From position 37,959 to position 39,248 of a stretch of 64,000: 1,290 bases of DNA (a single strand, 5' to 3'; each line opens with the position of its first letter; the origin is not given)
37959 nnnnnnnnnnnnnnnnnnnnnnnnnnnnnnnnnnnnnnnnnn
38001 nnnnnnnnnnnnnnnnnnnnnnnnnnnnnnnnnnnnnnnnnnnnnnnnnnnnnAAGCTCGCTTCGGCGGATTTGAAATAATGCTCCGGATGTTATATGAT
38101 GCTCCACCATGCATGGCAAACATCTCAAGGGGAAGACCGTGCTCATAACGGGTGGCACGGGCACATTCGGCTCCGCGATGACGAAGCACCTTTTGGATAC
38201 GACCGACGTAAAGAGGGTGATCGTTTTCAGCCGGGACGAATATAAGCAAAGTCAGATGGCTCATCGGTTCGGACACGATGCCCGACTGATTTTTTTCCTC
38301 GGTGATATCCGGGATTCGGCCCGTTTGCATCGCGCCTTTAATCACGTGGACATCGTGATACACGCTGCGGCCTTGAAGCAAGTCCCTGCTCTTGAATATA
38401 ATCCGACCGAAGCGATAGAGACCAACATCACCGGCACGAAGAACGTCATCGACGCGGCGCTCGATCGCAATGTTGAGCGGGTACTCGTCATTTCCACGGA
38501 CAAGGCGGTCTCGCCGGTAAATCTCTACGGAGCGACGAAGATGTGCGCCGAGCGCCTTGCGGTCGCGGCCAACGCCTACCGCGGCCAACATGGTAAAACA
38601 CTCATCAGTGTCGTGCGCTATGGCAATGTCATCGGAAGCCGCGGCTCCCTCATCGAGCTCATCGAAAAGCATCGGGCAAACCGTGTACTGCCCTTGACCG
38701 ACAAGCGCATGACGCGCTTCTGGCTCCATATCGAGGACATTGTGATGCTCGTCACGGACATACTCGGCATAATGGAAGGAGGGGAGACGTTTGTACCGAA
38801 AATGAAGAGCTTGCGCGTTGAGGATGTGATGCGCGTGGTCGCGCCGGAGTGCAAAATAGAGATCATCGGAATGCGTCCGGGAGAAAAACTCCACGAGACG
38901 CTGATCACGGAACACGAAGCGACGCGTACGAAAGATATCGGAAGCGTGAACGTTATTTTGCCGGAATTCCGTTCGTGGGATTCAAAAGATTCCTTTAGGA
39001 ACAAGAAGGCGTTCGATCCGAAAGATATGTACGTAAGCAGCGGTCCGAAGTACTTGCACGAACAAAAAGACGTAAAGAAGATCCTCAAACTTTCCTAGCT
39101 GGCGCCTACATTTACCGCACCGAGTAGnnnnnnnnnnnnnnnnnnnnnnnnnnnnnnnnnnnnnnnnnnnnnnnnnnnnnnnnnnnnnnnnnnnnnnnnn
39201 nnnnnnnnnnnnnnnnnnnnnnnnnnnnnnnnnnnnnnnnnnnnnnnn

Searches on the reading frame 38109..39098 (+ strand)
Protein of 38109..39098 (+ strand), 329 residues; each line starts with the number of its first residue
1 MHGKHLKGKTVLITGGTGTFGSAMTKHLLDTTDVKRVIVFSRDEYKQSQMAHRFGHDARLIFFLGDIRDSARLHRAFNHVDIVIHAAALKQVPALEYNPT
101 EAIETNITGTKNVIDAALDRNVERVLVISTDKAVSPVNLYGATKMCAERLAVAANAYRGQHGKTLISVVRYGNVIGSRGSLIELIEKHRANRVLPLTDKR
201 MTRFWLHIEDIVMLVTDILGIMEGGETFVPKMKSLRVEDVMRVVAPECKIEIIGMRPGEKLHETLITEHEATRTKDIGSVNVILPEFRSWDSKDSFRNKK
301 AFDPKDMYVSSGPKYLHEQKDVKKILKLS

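Call 23: search_protein_families(library=ncbifam, proteins=[window:38109-39098:+], max_evalue=0.00001)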
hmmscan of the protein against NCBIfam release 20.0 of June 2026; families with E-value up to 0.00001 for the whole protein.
window:38109-39098:+ (329 aa): 35 families (the best 25 are shown)
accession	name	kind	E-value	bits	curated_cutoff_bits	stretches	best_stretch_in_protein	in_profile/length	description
TIGR03589.1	PseB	equivalog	2.2e-119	398.2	407.75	1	6-310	2-308/324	UDP-N-acetylglucosamine 4,6-dehydratase (inverting)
TIGR04130.1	FnlA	equivalog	1.6e-67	227.8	730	1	6-291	2-290/337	UDP-N-acetylglucosamine 4,6-dehydratase/5-epimerase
TIGR04180.1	EDH_00030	hypoth_equivalog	3.2e-19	69.1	475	1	11-133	1-124/297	NAD-dependent 4,6-dehydratase LegB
TIGR02622.1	CDP_4_6_dhtase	equivalog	1.3e-17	64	278.45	1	7-209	3-231/352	CDP-glucose 4,6-dehydratase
TIGR01179.1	galE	equivalog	2.9e-16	59.2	262.3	1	11-178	2-180/332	UDP-glucose 4-epimerase GalE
TIGR01181.1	dTDP_gluc_dehyt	equivalog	3.3e-16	59.3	365.1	1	11-134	2-129/321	dTDP-glucose 4,6-dehydratase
TIGR03466.1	HpnA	hypoth_equivalog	1.7e-14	53.5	367.65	1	10-134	2-117/327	hopanoid-associated sugar epimerase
NF041293.1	G6PDh_Azf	equivalog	3.1e-13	49.7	400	1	9-136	3-121/252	NAD-dependent glucose-6-phosphate dehydrogenase Azf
NF042423.1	oxyalk_red_Shew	equivalog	1.5e-11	44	580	1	8-131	8-119/331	2-alkyl-3-oxoalkanoate reductase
NF007582.0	PRK10217.1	equivalog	2e-11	43.6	698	1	9-117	2-112/355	dTDP-glucose 4,6-dehydratase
NF042422.1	oxyalk_red_OleD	equivalog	6.3e-11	42.2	580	1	11-131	3-111/329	2-alkyl-3-oxoalkanoate reductase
NF007956.0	PRK10675.1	subfamily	1.5e-10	40.7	394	1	10-129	2-123/338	UDP-glucose 4-epimerase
TIGR01214.1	rmlD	equivalog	3.4e-10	39.5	224.05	1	10-153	1-137/285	dTDP-4-dehydrorhamnose reductase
TIGR02197.1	heptose_epim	equivalog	4.4e-10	39.2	274.6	1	11-178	1-174/316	ADP-glyceromanno-heptose 6-epimerase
NF007490.0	PRK10084.1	subfamily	6e-10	38.6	649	1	11-118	3-112/361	dTDP-glucose 4,6-dehydratase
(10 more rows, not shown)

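Call 48: find_encoding_contigs(protein=P0244, flank=1000, max_places=4)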
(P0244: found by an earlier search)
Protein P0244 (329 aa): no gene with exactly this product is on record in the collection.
